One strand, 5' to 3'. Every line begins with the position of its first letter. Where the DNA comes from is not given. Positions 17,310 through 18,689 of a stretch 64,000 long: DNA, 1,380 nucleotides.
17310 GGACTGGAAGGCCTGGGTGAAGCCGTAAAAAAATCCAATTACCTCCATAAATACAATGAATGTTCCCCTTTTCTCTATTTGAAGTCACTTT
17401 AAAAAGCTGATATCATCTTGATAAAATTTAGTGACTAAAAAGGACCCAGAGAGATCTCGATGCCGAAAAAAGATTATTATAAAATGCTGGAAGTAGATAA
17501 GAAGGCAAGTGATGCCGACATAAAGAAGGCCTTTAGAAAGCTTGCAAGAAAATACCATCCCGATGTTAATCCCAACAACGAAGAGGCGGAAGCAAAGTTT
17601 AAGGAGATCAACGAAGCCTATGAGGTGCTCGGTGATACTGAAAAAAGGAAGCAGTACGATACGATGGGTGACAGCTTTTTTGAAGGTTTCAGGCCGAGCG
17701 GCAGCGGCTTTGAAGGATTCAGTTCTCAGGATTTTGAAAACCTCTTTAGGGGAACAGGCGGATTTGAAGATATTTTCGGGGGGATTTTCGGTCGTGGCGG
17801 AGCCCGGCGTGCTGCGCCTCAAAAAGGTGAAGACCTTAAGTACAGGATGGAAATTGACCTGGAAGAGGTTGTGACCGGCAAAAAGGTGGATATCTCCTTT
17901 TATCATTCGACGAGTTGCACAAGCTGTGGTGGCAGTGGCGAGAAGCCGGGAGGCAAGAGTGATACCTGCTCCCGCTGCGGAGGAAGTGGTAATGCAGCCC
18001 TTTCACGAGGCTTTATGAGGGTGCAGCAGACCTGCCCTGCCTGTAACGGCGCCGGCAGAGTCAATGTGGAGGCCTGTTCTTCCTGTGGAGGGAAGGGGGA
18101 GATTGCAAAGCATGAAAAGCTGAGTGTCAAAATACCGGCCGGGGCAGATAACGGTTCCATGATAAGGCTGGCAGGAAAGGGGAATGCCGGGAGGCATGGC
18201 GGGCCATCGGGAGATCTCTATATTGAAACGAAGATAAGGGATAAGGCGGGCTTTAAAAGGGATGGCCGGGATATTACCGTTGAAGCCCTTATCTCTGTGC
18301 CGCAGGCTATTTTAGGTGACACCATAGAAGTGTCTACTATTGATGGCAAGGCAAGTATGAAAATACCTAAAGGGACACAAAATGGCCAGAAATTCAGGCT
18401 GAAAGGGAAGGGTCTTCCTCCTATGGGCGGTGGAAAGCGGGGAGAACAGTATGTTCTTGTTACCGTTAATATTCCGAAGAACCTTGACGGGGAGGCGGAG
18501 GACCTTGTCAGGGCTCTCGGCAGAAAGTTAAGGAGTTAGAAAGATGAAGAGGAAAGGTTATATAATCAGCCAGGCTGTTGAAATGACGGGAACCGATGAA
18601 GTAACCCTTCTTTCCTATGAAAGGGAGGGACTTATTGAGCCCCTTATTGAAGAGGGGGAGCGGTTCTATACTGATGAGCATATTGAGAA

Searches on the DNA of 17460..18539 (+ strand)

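Call 49: search_with_rna_model(model_id=R1, sources=[L003, L005, L010, L012, L015, L016, L017, L018, L019, L020, L021, L022, L023, L024, L025, L026, L027, L028, L029, L030, L031, L032, L033, L034, L035, L036, L037, L038, L039, L040, L041, L042, L043, L044, L045, L046, L047, L048, L049, L050, L051, L052, L053, L054, L055, L056, L057, L058, L059, L060, L061, L062, L063, L064, L065, L066, L067, L068, L069, L070, L071, L072, L073, L074, L075, L076, L077, L078, L079, L080, L081, L082, L083, L084, L085, L086, L087, L088, L089, L090, L091, L092, L093, L094, L095], max_evalue=0.1, make_alignment=true)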
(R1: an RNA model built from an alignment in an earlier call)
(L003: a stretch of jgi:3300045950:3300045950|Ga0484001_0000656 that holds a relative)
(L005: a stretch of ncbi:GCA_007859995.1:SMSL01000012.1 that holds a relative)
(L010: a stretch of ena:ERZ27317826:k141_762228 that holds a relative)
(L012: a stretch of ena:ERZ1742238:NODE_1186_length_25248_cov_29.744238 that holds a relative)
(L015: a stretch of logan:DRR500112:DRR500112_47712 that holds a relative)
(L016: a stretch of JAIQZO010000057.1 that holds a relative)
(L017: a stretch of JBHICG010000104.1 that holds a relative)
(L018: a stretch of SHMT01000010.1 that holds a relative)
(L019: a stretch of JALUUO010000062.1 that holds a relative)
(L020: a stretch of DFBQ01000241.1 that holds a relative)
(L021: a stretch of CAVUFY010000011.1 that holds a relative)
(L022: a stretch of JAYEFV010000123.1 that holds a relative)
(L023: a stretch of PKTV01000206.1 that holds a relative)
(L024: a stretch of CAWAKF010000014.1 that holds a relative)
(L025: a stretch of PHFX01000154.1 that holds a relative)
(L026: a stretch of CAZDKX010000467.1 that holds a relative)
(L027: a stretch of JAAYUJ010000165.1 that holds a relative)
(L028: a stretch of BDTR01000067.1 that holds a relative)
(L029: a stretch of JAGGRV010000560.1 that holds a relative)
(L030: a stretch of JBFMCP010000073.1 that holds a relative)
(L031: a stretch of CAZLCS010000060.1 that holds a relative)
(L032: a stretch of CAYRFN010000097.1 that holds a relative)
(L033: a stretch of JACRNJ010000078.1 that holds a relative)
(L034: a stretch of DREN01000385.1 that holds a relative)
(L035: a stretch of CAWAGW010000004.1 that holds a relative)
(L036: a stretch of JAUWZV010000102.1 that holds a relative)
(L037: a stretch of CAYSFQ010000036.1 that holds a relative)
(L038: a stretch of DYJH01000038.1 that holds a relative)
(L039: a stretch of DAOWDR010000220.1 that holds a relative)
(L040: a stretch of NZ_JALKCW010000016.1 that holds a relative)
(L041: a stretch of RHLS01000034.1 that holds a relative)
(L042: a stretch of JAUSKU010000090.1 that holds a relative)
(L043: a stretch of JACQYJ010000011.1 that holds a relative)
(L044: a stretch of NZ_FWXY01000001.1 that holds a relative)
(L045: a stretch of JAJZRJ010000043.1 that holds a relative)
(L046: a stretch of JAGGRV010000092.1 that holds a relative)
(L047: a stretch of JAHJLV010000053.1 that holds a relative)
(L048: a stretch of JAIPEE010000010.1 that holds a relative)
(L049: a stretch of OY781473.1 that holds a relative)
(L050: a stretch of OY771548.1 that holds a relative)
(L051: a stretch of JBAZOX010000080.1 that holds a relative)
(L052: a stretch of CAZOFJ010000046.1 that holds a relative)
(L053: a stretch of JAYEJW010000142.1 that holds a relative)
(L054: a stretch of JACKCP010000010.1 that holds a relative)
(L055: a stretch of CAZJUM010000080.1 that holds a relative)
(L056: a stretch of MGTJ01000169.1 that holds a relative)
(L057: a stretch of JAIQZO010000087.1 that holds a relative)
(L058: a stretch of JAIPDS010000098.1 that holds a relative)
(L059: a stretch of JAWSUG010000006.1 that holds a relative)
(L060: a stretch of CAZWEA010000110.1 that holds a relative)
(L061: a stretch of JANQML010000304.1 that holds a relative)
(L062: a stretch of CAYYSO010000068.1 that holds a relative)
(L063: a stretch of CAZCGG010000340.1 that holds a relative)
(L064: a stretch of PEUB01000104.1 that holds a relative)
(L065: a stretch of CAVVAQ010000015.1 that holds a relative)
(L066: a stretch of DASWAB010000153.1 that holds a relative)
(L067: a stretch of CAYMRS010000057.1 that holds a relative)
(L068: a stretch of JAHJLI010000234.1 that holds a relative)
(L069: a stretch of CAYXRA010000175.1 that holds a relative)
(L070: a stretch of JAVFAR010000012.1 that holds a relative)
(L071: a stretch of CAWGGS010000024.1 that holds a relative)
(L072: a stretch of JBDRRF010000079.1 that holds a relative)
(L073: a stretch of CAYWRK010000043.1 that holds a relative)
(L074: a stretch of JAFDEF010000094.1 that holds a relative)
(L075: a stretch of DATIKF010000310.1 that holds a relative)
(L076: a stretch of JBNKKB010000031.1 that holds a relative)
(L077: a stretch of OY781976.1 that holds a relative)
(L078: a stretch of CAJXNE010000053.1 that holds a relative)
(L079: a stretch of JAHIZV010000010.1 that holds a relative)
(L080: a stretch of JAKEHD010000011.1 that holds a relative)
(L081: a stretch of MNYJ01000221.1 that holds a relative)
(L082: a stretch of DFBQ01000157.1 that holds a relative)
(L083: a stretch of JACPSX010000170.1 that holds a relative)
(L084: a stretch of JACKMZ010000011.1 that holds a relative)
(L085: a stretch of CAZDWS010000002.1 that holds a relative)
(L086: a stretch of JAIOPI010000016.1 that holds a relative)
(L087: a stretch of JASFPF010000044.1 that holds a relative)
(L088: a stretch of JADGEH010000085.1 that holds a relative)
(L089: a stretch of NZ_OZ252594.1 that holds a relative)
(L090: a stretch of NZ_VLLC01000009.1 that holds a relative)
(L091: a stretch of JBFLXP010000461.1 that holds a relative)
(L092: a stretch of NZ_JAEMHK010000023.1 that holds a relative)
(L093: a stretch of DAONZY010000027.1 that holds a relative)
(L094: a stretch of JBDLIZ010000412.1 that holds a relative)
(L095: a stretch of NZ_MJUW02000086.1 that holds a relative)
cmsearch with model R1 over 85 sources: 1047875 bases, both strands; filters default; matches with E-value up to 0.1: 84.
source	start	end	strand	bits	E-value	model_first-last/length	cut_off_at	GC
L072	8197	8256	-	73.6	2.5e-13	1-60/60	no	0.6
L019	1426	1486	-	72.4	4.6e-13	1-60/60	no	0.51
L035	9052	9111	-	70.4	1.4e-12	1-60/60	no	0.55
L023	333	390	-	69.2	2.5e-12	1-60/60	no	0.5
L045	1148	1207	-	67.9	5.1e-12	1-60/60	no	0.57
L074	729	788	-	65.1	2.2e-11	1-60/60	no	0.52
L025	8516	8575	-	64.9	2.5e-11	1-60/60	no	0.47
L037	914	973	-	63.5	5.2e-11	1-60/60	no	0.53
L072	5523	5580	-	62.8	7.4e-11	1-60/60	no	0.47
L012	6431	6488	+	62.1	1.1e-10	1-60/60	no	0.48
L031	6182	6243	-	62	1.1e-10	1-60/60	no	0.55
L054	2511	2570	-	61.9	1.2e-10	1-60/60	no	0.53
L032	1771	1830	-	61.4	1.6e-10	1-60/60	no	0.62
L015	963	1020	+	59.3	4.7e-10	1-60/60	no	0.45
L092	3076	3136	-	53.5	1.1e-08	1-60/60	no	0.62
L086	1130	1189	-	53.1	1.3e-08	1-60/60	no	0.7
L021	6102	6161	-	51.4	3.1e-08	1-60/60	no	0.52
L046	5598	5657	-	50.2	6e-08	1-60/60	no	0.53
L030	669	728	-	49.8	7.3e-08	1-60/60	no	0.58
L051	7959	8015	-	48.6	1.4e-07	1-60/60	no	0.51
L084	6918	6980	-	46.7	3.9e-07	1-60/60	no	0.59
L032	556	616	-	45.3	8.1e-07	1-60/60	no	0.59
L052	5807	5869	-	43.9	1.7e-06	1-60/60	no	0.62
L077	6804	6867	-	43.7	1.9e-06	1-60/60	no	0.64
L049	9334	9419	-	43.3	2.4e-06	1-60/60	no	0.53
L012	398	463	+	41.8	5.3e-06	1-60/60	no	0.48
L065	5150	5208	-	40.4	1.1e-05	1-60/60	no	0.63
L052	6448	6522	-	40.1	1.3e-05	1-60/60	no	0.55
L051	7177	7263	-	39.1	2.2e-05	1-60/60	no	0.52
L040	8742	8835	-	39.1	2.2e-05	1-60/60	no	0.57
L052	3367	3429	-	39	2.2e-05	1-60/60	no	0.57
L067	2263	2354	-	38.7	2.8e-05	1-60/60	no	0.54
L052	8450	8512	-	38.6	2.9e-05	1-60/60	no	0.62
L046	7036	7098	-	38.3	3.4e-05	1-60/60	no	0.57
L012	3446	3548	+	37.1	6.3e-05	1-60/60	no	0.47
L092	8764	8822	-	36.9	7e-05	1-60/60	no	0.58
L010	8028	8118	+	36.9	7.1e-05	1-60/60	no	0.6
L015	1532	1589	+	36.5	8.4e-05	1-58/60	3'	0.5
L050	5603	5665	-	35.6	0.00014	1-60/60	no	0.56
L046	1175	1235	-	35.6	0.00014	1-60/60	no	0.52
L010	10353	10438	+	35.2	0.00017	1-60/60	no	0.53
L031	154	225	-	35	0.0002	1-60/60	no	0.62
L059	5004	5090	-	34.4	0.00026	1-60/60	no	0.68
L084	5096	5194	-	33.9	0.00035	1-60/60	no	0.56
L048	5341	5425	-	33.6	0.0004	1-60/60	no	0.48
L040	5000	5090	-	32.6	0.00068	1-60/60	no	0.49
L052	4064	4186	-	32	0.00096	1-60/60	no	0.51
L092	8231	8326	-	31.2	0.0014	1-60/60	no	0.57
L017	1432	1512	-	31.1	0.0015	1-60/60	no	0.43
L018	1389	1473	-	31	0.0016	1-60/60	no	0.47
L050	6522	6612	-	30.7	0.0018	1-60/60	no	0.54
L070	5984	6031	-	30.1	0.0025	1-60/60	no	0.56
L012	2443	2524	+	29.9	0.0029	1-60/60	no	0.45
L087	1954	2012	-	29.8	0.003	1-60/60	no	0.58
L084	7360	7444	-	29.6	0.0033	1-60/60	no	0.65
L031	7923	7979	-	29.6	0.0033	1-60/60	no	0.49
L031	7054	7146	-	29.6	0.0033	1-60/60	no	0.69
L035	3467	3594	-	29.5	0.0035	1-60/60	no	0.47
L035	2724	2810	-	29.3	0.0039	1-60/60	no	0.64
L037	2935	3035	-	29.3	0.004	1-60/60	no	0.48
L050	1993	2058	-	29.2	0.0042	1-60/60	no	0.58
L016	4277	4382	-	29.1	0.0044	1-60/60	no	0.45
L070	9510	9612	-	27.8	0.0086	1-60/60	no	0.41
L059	8119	8190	-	27.2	0.012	1-60/60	no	0.62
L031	3549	3660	-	26.6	0.017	1-60/60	no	0.63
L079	1888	1948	-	26.5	0.018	1-60/60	no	0.56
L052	9265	9327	-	26.3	0.02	1-60/60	no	0.62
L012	1239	1320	+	26.3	0.02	1-60/60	no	0.49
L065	3211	3259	-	25.9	0.024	5-56/60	no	0.61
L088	252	350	-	25.8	0.026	1-60/60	no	0.55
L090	5004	5051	-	25.5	0.03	1-60/60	no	0.6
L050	4517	4647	-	25.4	0.031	1-60/60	no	0.47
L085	5540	5602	-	24.5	0.049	1-60/60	no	0.6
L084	6443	6533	-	24.4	0.053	1-60/60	no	0.66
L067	3418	3489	-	24.3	0.056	1-60/60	no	0.57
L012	7949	8021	+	24.2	0.059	1-60/60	no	0.56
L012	3916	3996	+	24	0.065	1-60/60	no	0.52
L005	6794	6892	-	23.9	0.068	1-60/60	no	0.56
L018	2319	2446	-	23.9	0.068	1-60/60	no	0.38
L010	10513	10607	+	23.7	0.078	1-60/60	no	0.55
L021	8226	8303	-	23.7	0.078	1-60/60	no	0.56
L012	8539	8626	+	23.5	0.086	1-60/60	no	0.5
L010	10727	10774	+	23.5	0.088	1-60/60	no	0.42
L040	8035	8154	-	23.4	0.09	1-60/60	no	0.52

Alignment A5: 84 matches aligned to the model, 158 columns, each read 5' to 3' on its own strand. Consensus structure (alignment columns), stored with it:
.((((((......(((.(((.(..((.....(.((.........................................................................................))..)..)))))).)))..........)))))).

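Call 50: build_rna_model(alignment_id=A5)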
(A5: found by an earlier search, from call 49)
Model R2 built from alignment A5 (84 sequences, 158 columns); structure: stored with the alignment.
model positions 62; base pairs 18; branch points 0; effective number of sequences 84; information 0.865 bits per position. Calibrated on 0.2 Mb of random sequence (short: E-values are rough).
structure used (alignment columns):
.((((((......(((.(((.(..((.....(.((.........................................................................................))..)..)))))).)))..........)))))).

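Call 52: search_with_rna_model(model_id=R2, source=window, filters=off, max_evalue=10)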
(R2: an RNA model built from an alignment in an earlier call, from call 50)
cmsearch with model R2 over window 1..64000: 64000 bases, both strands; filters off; matches with E-value up to 10: 10.
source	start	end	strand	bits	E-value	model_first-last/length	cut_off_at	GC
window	6718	6777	+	43.1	3.9e-07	1-62/62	no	0.47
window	10960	11038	+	29.1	0.00046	1-62/62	no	0.49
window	9996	10055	+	25.2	0.0034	1-62/62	no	0.45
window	11604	11729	+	20.7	0.032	1-62/62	no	0.52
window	52593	52624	+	14.2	0.88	1-62/62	no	0.38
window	8646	8778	+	11.9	2.8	1-62/62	no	0.44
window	24163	24182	+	10.6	5.4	1-62/62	no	0.35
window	12421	12524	+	10.1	7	1-62/62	no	0.41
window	32596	32657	-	9.7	8.3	1-62/62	no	0.42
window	9238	9363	+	9.5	9.2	1-62/62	no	0.45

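Call 85: search_with_rna_model(model_id=R2, sources=[L099, L101, L102, L103, L106, L107, L109, L114, L118, L121, L123, L125, L126, L130, L133, L134, L135, L136, L139, L140, L143, L145, L147, L148, L149, L150, L151, L152, L154, L155, L157, L158, L159, L160, L161, L162, L163, L167, L168, L172, L173, L175, L176, L177], max_evalue=0.001)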
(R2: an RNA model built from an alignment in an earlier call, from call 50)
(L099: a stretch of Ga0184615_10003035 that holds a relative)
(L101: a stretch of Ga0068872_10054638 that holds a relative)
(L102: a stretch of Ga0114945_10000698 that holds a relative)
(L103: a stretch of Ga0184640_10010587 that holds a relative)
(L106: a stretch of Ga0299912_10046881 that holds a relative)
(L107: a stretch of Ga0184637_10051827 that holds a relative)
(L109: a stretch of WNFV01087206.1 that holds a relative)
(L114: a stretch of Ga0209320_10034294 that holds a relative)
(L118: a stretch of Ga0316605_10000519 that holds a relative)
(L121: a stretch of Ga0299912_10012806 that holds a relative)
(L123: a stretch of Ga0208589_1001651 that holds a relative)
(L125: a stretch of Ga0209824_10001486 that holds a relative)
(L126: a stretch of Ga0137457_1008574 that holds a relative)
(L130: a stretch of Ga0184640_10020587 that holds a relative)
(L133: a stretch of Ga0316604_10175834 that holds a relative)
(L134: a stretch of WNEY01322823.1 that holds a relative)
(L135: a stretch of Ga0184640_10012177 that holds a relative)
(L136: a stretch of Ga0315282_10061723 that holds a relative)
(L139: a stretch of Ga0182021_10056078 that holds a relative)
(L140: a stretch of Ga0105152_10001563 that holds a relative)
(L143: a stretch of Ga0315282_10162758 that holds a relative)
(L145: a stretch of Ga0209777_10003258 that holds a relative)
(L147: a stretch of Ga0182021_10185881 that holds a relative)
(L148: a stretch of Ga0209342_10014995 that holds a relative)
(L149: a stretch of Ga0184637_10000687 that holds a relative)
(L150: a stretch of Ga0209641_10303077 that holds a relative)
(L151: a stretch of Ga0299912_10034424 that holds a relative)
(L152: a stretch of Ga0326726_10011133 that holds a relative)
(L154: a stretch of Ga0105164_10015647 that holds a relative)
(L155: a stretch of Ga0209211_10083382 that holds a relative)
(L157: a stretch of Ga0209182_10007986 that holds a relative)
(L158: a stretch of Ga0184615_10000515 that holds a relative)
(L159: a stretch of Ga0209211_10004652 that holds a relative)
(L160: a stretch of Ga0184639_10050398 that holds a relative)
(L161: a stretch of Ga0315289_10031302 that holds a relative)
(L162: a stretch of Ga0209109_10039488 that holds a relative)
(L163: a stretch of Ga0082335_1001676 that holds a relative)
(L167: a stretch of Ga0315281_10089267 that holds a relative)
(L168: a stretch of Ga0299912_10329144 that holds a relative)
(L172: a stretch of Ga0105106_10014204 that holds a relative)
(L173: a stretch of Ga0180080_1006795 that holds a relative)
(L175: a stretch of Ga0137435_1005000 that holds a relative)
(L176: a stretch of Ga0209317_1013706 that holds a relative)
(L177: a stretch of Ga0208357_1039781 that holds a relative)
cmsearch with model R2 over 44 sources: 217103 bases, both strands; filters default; matches with E-value up to 0.001: 63.
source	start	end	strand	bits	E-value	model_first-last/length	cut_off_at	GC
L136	1333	1392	+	58.2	6.5e-10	1-62/62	no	0.55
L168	41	103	+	50.7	2.9e-08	1-62/62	no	0.67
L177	764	825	-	50.3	3.5e-08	1-62/62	no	0.55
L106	241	329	-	49.4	5.5e-08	1-62/62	no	0.52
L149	3295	3354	-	48.9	7.2e-08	1-62/62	no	0.72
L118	2919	2987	-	47.6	1.4e-07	1-62/62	no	0.67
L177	1256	1312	-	47.3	1.6e-07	1-62/62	no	0.54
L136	2294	2380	+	47.3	1.6e-07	1-62/62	no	0.55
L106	2674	2731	-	45.6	3.8e-07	1-62/62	no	0.62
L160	1472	1531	+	45.3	4.4e-07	1-62/62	no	0.68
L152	5756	5817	-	44.3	7.4e-07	1-62/62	no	0.61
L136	3143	3199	+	43.4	1.2e-06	1-62/62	no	0.49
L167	2166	2228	+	42.8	1.6e-06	1-62/62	no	0.63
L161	260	319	-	42.4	1.9e-06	1-62/62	no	0.53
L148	3022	3079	+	41.7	2.7e-06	1-62/62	no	0.55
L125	9140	9202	+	41.5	3e-06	1-62/62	no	0.54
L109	327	393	-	41.1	3.8e-06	1-62/62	no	0.72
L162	1112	1195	+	40.9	4.1e-06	1-62/62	no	0.67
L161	1241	1298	-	40.9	4.1e-06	1-62/62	no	0.52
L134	1087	1164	+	40.7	4.4e-06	1-62/62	no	0.62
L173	949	1029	+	40.5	5e-06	1-62/62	no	0.68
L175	472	546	+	39.7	7.4e-06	1-62/62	no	0.67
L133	40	109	+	39.6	7.7e-06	1-62/62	no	0.66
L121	127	191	-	39.3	9e-06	1-62/62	no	0.55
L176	2216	2308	-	39.2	9.5e-06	1-62/62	no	0.69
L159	6601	6648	-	39.2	9.7e-06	1-62/62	no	0.56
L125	10942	11009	+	39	1.1e-05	1-62/62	no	0.6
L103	2385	2452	+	39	1.1e-05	1-62/62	no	0.68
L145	5601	5649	-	38.7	1.3e-05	1-62/62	no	0.57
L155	1799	1885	-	38.6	1.3e-05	1-62/62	no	0.53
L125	9978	10041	+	37.2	2.6e-05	1-62/62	no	0.52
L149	7512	7610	-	36.9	3.1e-05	1-62/62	no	0.67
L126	945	1002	-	36.7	3.4e-05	1-62/62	no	0.67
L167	3442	3513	+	36.4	4e-05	1-62/62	no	0.67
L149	1100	1187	-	36.3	4.1e-05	1-62/62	no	0.66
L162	619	708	+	35.7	5.7e-05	1-62/62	no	0.68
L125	11837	11896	+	35.1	7.5e-05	1-62/62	no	0.62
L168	917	1003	+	34.9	8.6e-05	1-62/62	no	0.56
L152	2459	2523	-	34.7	9.1e-05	1-62/62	no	0.58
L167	2834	2897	+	34.2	0.00012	1-62/62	no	0.66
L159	4956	5009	-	34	0.00013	1-62/62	no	0.61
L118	1992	2058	-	34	0.00014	1-62/62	no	0.54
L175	2495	2558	+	33.9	0.00014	1-62/62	no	0.66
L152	6481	6574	-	33.7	0.00015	1-62/62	no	0.55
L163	10145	10204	+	33.7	0.00016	1-62/62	no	0.57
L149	42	117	-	33.5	0.00017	1-62/62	no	0.62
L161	1923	1997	-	33.5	0.00017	1-62/62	no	0.55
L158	9748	9814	-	33.2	0.0002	1-62/62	no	0.61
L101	2269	2382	-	33.1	0.0002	1-62/62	no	0.67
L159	8176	8260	-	33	0.00022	1-62/62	no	0.52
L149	2174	2240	-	33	0.00022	1-62/62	no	0.69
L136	315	401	+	32.8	0.00025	1-62/62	no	0.49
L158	8643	8720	-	32.7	0.00026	1-62/62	no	0.6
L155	2320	2409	-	32.3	0.00032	1-62/62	no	0.54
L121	5795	5864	-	31.9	0.00038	1-62/62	no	0.7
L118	3744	3830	-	31.7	0.00043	1-62/62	no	0.64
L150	353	442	+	31.5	0.00047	1-62/62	no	0.69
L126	110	188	-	31.1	0.00057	1-62/62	no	0.62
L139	2193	2288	-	31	0.0006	1-62/62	no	0.71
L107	438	497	-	31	0.00061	1-62/62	no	0.52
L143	928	991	+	31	0.00062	1-62/62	no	0.59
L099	6005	6097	+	31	0.00062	1-62/62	no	0.68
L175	1281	1367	+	30.5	0.00076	1-62/62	no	0.66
